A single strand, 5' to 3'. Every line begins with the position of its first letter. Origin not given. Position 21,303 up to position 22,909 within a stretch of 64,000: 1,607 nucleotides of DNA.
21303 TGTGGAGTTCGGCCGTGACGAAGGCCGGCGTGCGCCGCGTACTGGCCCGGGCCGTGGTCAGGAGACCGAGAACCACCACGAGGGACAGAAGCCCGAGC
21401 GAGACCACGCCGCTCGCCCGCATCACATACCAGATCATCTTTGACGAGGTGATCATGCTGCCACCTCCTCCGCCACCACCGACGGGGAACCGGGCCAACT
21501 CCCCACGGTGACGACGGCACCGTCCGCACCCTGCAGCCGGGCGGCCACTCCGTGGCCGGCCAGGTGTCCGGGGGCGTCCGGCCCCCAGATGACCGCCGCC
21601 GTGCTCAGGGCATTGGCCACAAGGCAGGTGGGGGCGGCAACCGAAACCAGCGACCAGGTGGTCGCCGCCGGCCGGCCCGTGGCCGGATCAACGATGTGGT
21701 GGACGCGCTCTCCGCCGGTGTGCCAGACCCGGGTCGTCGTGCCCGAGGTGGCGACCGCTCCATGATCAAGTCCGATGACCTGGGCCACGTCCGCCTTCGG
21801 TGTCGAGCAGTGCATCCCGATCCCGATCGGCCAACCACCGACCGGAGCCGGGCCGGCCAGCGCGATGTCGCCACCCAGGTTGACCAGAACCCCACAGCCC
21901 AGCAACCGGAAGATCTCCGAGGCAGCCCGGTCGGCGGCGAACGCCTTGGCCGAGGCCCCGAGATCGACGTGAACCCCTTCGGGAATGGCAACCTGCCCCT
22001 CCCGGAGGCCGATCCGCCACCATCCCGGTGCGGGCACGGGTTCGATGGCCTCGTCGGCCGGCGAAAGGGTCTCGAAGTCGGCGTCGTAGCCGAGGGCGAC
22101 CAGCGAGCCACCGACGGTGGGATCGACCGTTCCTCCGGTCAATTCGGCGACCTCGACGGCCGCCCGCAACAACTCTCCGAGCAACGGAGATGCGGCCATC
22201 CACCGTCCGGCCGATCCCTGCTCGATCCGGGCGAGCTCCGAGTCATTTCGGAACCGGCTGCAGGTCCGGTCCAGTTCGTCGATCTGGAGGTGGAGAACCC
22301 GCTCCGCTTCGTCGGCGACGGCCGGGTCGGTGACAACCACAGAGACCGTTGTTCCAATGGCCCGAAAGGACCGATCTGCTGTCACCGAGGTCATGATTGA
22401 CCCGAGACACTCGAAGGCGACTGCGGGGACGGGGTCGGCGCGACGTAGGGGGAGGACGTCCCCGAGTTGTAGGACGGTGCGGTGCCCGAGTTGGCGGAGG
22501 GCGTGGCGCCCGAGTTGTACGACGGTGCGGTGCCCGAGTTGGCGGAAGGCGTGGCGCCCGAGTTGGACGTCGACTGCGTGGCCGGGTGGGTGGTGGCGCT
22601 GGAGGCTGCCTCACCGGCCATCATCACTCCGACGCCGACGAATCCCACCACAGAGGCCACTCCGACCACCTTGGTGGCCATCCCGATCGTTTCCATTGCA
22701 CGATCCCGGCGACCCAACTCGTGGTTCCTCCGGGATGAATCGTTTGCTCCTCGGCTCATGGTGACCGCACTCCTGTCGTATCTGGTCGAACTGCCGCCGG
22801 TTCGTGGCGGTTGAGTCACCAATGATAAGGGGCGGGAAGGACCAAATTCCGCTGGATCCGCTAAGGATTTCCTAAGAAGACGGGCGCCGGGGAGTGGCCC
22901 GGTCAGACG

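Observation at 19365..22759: Five-gene ATGA-coupled redox operon: SGAT-repeat peptide, ApbE, ferric-reductase-like heme protein, NuoF-like protein, ferredoxin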

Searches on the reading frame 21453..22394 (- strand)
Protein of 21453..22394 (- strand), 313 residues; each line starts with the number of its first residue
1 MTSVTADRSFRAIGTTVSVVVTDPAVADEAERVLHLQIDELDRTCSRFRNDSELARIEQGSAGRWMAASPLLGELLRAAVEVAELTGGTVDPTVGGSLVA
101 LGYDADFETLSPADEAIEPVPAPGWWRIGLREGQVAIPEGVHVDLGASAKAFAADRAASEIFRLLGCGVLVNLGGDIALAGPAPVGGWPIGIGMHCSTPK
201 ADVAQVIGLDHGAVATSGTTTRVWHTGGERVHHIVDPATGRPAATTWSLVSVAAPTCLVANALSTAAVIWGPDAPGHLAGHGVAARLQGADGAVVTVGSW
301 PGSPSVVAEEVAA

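Call 4: search_protein_families(library=pfam, proteins=[window:21453-22394:-], max_evalue=0.1)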
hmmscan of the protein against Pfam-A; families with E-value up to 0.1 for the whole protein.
window:21453-22394:- (313 aa): 1 family
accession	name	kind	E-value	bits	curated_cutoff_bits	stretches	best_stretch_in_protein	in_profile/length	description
PF02424.20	ApbE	-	2.1e-52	178.7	25.6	1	14-279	2-255/266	ApbE family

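Call 5: search_protein_families(library=ncbifam, proteins=[window:21453-22394:-], max_evalue=0.01)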
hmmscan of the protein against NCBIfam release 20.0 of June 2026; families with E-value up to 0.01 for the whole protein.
window:21453-22394:- (313 aa): 1 family
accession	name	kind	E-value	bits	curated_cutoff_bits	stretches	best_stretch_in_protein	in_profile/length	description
NF007774.0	PRK10461.1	equivalog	1.3e-20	73.6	498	1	13-276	42-314/351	FAD:protein FMN transferase ApbE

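Call 33: search_solved_structures(query=window:21453-22394:-, max_evalue=0.00001, show_alignments=3)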
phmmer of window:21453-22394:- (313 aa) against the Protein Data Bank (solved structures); distinct sequences matched with E-value up to 0.00001: 13.
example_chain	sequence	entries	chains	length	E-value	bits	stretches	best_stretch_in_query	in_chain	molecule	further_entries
1vrm_A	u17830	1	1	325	7.8e-31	111.1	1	12-270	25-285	hypothetical protein TM1553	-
6nxi_A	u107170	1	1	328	3.1e-21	79.5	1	12-273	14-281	FAD:protein FMN transferase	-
3pnd_A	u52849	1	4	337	7e-21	78.4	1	16-274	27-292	Thiamine biosynthesis lipoprotein ApbE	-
4xgw_A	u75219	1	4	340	2.1e-20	76.8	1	23-278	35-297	FAD:protein FMN transferase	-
2o18_A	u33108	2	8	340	7.7e-20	74.9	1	23-278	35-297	Thiamine biosynthesis lipoprotein apbE | FAD:protein FMN transferase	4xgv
6nxj_A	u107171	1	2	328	7.8e-20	74.9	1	12-273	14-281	FAD:protein FMN transferase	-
4xdt_A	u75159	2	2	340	3.1e-19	73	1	31-273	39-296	FAD:protein FMN transferase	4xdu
7mgt_A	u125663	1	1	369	5.2e-19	72.2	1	31-273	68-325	FAD:protein FMN transferase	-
4xgx_A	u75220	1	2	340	5.3e-19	72.2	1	23-278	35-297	FAD:protein FMN transferase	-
4ifu_A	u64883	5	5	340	2e-18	70.3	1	31-273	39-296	FAD:protein FMN transferase | Thiamine biosynthesis lipoprotein ApbE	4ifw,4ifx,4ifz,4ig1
4xdr_A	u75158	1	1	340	5.5e-18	68.8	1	31-273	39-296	FAD:protein FMN transferase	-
7esa_A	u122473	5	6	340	5.4e-16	62.3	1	13-269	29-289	FAD:protein FMN transferase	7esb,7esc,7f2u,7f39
5mgy_H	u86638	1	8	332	7.6e-16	61.8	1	30-288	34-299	FAD:protein FMN transferase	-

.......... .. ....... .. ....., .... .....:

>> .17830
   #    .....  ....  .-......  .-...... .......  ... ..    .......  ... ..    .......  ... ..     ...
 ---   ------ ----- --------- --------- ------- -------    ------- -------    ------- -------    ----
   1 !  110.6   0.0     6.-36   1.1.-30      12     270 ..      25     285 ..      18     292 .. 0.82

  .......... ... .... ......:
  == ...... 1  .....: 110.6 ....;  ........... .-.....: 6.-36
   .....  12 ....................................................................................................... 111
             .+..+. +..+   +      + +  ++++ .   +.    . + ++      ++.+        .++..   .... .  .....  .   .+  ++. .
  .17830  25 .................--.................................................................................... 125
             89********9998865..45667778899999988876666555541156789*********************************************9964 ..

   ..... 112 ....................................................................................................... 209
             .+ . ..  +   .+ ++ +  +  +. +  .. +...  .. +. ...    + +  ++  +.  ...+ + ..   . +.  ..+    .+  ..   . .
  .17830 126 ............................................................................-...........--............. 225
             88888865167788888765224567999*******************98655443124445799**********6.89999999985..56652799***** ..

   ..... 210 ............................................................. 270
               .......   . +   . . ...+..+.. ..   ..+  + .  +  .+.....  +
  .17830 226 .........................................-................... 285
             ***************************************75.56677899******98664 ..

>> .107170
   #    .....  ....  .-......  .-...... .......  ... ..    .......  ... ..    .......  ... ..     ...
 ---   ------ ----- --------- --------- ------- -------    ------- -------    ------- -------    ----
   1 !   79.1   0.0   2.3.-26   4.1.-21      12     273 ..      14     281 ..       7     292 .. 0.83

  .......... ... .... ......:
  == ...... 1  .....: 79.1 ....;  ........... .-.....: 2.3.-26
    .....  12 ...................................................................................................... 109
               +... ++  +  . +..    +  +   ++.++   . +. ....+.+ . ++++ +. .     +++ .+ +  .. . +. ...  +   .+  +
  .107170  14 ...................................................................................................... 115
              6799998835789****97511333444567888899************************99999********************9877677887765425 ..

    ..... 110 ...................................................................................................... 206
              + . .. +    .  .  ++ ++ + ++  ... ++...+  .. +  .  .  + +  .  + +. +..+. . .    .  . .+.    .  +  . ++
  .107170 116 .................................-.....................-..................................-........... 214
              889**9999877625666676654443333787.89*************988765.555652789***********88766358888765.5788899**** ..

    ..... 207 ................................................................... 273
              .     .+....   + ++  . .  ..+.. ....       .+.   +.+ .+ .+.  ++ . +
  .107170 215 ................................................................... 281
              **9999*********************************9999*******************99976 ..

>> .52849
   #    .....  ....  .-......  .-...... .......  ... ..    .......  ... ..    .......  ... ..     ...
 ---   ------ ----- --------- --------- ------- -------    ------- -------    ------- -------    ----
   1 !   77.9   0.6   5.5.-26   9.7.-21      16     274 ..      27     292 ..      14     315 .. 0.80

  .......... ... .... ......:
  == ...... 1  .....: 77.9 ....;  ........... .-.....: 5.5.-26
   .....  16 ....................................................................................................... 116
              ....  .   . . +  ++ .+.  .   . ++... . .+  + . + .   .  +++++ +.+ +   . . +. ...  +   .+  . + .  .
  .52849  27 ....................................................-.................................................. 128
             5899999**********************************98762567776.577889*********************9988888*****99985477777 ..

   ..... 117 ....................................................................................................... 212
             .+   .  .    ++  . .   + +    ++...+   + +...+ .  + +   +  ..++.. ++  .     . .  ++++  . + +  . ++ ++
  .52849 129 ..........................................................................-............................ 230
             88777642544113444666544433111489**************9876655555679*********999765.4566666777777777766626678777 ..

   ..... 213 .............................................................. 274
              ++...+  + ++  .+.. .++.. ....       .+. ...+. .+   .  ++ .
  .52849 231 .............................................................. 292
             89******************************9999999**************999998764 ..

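Call 52: find_homologous_proteins(query=window:21453-22394:-, max_evalue=1e-20)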
Query window:21453-22394:- (313 aa): 4263 proteins with E <= 1e-20 among 8000 candidates; the best 120 are listed.
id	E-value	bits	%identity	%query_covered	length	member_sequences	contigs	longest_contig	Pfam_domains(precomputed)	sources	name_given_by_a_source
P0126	5.8e-199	678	100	100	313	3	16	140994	PF02424.21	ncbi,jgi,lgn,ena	-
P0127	8.6e-104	366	60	95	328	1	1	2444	PF02424.21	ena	-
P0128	1.7e-103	365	60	98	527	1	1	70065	PF02424.21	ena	-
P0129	1.3e-101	358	61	96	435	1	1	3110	PF02424.21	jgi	jgi:thiamine biosynthesis lipoprotein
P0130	4.2e-101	357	60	95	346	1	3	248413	PF02424.21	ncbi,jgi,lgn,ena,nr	ncbi:MAG TPA: FAD:protein FMN transferase [Acidimicrobiales bacterium]|nr:FAD:protein FMN transferas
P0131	7.7e-101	356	57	95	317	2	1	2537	PF02424.21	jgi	jgi:thiamine biosynthesis lipoprotein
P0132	2.2e-100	354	60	96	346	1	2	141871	PF02424.21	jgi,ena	jgi:thiamine biosynthesis lipoprotein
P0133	1.2e-98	349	60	96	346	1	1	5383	PF02424.21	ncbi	-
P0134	1.7e-98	348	55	97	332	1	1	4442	PF02424.21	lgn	-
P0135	4.0e-97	344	59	96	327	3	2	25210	PF02424.21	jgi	jgi:thiamine biosynthesis lipoprotein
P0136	4.2e-97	344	56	98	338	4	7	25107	PF02424.21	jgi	jgi:thiamine biosynthesis lipoprotein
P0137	4.6e-97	344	60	94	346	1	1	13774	PF02424.21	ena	-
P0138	5.9e-97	343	60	94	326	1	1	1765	PF02424.21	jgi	jgi:FAD:protein FMN transferase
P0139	6.4e-97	343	57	94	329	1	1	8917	PF02424.21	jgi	-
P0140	7.5e-97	343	58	94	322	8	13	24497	PF02424.21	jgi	jgi:thiamine biosynthesis lipoprotein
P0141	8.9e-97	343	56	97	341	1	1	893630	PF02424.21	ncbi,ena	-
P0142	1.1e-96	342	54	98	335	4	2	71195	PF02424.21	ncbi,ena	ncbi:MAG TPA: FAD:protein FMN transferase [Acidimicrobiales bacterium]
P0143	1.7e-96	342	60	94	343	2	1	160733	PF02424.21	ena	-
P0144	4.8e-96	340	57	96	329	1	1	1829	PF02424.21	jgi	-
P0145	7.5e-96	340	57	96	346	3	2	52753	PF02424.21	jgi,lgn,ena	-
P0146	7.8e-96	339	58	95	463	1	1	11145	PF02424.21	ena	-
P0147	9.9e-96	339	56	96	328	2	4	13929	PF02424.21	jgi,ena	-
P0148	1.0e-95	339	57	96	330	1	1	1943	PF02424.21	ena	-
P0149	2.5e-95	338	56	97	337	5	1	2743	PF02424.21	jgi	jgi:thiamine biosynthesis lipoprotein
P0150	2.5e-95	338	56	99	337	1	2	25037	PF02424.21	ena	-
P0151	2.8e-95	338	57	95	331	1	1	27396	PF02424.21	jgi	jgi:thiamine biosynthesis lipoprotein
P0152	3.6e-95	337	59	92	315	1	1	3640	PF02424.21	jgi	jgi:thiamine biosynthesis lipoprotein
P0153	5.3e-95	337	58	98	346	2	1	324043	PF02424.21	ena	-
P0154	6.5e-95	336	56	98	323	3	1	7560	PF02424.21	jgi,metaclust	metaclust:\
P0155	7.5e-95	336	57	95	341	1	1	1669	PF02424.21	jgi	jgi:thiamine biosynthesis lipoprotein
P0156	8.3e-95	336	56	99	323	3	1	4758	PF02424.21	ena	-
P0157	9.7e-95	336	57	95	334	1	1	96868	PF02424.21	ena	-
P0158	9.9e-95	336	56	94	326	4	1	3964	PF02424.21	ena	-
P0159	1.0e-94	336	59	94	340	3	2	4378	PF02424.21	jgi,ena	-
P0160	1.2e-94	336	57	95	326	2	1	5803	PF02424.21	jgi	jgi:FAD:protein FMN transferase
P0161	2.5e-94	335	57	94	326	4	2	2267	PF02424.21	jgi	-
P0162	2.5e-94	334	57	96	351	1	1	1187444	PF02424.21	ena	-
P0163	2.6e-94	334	57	94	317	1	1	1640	PF02424.21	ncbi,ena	-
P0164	4.0e-94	334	57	96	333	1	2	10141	PF02424.21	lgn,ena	-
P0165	4.9e-94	334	56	97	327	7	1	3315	PF02424.21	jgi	-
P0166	5.1e-94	333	57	94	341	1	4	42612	PF02424.21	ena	-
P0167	5.3e-94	333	56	96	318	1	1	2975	PF02424.21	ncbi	-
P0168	5.7e-94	333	58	95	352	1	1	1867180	PF02424.21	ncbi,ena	-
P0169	6.1e-94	333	58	94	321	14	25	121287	PF02424.21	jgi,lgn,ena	-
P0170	6.4e-94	333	57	95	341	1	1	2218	PF02424.21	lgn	-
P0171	6.5e-94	333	56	94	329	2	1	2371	PF02424.21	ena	-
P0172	7.1e-94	333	57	96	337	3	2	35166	PF02424.21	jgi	jgi:thiamine biosynthesis lipoprotein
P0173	8.1e-94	333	56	95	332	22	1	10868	PF02424.21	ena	-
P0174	8.3e-94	333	57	96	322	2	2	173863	PF02424.21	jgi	-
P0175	8.8e-94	333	58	94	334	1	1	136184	PF02424.21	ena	-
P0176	9.0e-94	333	56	96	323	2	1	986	PF02424.21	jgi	jgi:thiamine biosynthesis lipoprotein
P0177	1.1e-93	332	59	94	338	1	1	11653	PF02424.21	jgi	jgi:FAD:protein FMN transferase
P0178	1.1e-93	332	57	96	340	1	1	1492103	PF02424.21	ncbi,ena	-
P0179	1.2e-93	332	57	95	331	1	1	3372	PF02424.21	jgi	jgi:FAD:protein FMN transferase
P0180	1.7e-93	332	59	95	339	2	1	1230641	PF02424.21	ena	-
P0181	1.7e-93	332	55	94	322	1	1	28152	PF02424.21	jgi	jgi:FAD:protein FMN transferase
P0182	2.0e-93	332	56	96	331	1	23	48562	PF02424.21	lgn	-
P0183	2.1e-93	331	57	95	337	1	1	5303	PF02424.21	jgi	jgi:thiamine biosynthesis lipoprotein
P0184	2.1e-93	331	57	94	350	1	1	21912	PF02424.21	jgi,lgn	-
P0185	2.2e-93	331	59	95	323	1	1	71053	PF02424.21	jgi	jgi:FAD:protein FMN transferase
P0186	2.2e-93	331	58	93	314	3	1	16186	PF02424.21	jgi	jgi:thiamine biosynthesis lipoprotein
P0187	2.2e-93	331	55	97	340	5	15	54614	PF02424.21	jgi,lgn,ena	jgi:thiamine biosynthesis lipoprotein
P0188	2.5e-93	331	56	94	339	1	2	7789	PF02424.21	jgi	jgi:thiamine biosynthesis lipoprotein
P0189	3.1e-93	331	58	94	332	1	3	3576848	PF02424.21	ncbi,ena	-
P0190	3.2e-93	331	58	95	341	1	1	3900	PF02424.21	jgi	jgi:thiamine biosynthesis lipoprotein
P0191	4.2e-93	330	57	94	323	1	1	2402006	PF02424.21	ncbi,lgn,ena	-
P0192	4.4e-93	330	56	97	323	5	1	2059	PF02424.21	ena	-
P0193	4.4e-93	330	57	95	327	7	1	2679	PF02424.21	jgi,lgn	jgi:thiamine biosynthesis lipoprotein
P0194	4.9e-93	330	56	96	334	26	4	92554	PF02424.21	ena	-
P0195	5.6e-93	330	57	94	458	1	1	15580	PF02424.21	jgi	jgi:FAD:protein FMN transferase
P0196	6.2e-93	330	56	94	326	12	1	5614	PF02424.21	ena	-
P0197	6.7e-93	330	56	95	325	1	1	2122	PF02424.21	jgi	jgi:thiamine biosynthesis lipoprotein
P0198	7.6e-93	330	55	93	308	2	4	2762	PF02424.21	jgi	jgi:thiamine biosynthesis lipoprotein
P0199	8.2e-93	330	56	96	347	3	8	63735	PF02424.21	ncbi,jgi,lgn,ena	jgi:thiamine biosynthesis lipoprotein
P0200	8.4e-93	329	56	96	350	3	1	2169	PF02424.21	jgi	jgi:FAD:protein FMN transferase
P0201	8.5e-93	329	57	94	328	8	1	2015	PF02424.21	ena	-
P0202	1.0e-92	329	58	94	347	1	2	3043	PF02424.21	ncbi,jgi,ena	jgi:thiamine biosynthesis lipoprotein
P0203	1.1e-92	329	58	94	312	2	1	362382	PF02424.21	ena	-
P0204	1.2e-92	329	56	97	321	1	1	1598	PF02424.21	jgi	jgi:thiamine biosynthesis lipoprotein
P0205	1.4e-92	329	56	95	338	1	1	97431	PF02424.21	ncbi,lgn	-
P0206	1.5e-92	329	57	97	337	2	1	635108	PF02424.21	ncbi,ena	-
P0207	1.5e-92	329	60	93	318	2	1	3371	PF02424.21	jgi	jgi:thiamine biosynthesis lipoprotein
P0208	1.5e-92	329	58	94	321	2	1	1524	PF02424.21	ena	-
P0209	1.6e-92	329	55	97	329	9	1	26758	PF02424.21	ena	-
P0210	1.6e-92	329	57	94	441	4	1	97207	PF02424.21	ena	-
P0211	1.7e-92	329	55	96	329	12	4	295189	PF02424.21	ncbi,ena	-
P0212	1.9e-92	328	56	96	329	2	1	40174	PF02424.21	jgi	jgi:thiamine biosynthesis lipoprotein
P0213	1.9e-92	328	57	96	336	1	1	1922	PF02424.21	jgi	jgi:thiamine biosynthesis lipoprotein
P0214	2.0e-92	328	54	97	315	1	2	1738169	PF02424.21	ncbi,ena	-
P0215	2.4e-92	328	57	94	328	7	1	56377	PF02424.21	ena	-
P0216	2.5e-92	328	59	96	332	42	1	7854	PF02424.21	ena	-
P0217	2.6e-92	328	57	94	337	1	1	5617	PF02424.21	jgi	jgi:thiamine biosynthesis lipoprotein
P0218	3.3e-92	328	55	94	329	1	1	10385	PF02424.21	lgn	-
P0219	3.6e-92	327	56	96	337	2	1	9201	PF02424.21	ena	-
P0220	3.8e-92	327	56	94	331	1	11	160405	PF02424.21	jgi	jgi:thiamine biosynthesis lipoprotein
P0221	3.8e-92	327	55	99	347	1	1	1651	PF02424.21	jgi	jgi:thiamine biosynthesis lipoprotein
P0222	3.8e-92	327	57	96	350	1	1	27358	PF02424.21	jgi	jgi:thiamine biosynthesis lipoprotein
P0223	3.9e-92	327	56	95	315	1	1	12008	PF02424.21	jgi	jgi:thiamine biosynthesis lipoprotein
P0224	4.3e-92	327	57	96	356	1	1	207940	PF02424.21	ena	-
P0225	4.5e-92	327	57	93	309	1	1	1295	PF02424.21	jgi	jgi:thiamine biosynthesis lipoprotein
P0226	4.5e-92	327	56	95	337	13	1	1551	PF02424.21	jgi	-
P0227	4.7e-92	327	58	95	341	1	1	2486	PF02424.21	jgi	jgi:FAD:protein FMN transferase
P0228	5.0e-92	327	57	94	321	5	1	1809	PF02424.21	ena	-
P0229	5.4e-92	327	57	94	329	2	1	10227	PF02424.21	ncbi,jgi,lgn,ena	ncbi:MAG TPA: FAD:protein FMN transferase [Acidimicrobiales bacterium]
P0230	6.3e-92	327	55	96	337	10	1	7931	PF02424.21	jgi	jgi:FAD:protein FMN transferase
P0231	6.5e-92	327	56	95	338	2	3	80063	PF02424.21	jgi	-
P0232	6.6e-92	327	55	97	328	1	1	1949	PF02424.21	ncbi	-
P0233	6.7e-92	327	58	94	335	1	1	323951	PF02424.21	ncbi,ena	-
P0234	7.0e-92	326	56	96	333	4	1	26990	PF02424.21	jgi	jgi:thiamine biosynthesis lipoprotein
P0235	7.1e-92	326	58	94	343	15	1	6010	PF02424.21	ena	-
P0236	7.3e-92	326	56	93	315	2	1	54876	PF02424.21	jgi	jgi:thiamine biosynthesis lipoprotein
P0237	8.0e-92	326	57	94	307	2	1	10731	PF02424.21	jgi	jgi:thiamine biosynthesis lipoprotein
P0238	8.4e-92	326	57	96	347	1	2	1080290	PF02424.21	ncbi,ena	-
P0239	8.7e-92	326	56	98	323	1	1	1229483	PF02424.21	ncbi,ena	-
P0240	1.3e-91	326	55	100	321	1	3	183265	PF02424.21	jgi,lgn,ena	-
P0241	1.4e-91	325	56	96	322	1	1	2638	PF02424.21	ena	-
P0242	1.5e-91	325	57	95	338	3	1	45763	PF02424.21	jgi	-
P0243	1.6e-91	325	57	94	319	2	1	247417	PF02424.21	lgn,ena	-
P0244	1.7e-91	325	58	96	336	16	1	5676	PF02424.21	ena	-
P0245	1.8e-91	325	57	94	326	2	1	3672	PF02424.21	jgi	jgi:thiamine biosynthesis lipoprotein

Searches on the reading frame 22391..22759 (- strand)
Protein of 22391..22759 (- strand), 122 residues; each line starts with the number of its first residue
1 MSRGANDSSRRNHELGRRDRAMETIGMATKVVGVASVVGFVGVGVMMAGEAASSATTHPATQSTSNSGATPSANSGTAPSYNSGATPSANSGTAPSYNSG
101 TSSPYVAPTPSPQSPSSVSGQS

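Call 4: search_protein_families(library=pfam, proteins=[window:22391-22759:-], max_evalue=0.1)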
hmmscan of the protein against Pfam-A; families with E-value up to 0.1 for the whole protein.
window:22391-22759:- (122 aa): 0 families

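Call 5: search_protein_families(library=ncbifam, proteins=[window:22391-22759:-], max_evalue=0.01)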
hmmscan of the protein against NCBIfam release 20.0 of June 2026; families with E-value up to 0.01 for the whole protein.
window:22391-22759:- (122 aa): 0 families

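Call 62: predict_structure(protein=window:22391-22759:-)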
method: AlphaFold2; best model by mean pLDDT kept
length: 122 residues; sequences in the alignment: 1
mean_pLDDT: 58.1   pTM: 0.30
mean pLDDT of the five models: 58.1, 53.6, 53.6, 50.5, 49.7
residues with pLDDT >= 90: 12; 70-90: 31; 50-70: 18; < 50: 61
segments of 3 or more residues with pLDDT < 50: 60-110, 120-122
pLDDT, mean of each block of 10 residues (from residue 1): 71 82 90 91 69 48 41 40 35 38 45 50 40
secondary structure, 60 per line:
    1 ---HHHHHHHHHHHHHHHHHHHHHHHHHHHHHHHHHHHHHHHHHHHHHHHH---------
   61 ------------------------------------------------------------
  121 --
elements in order: H4-51
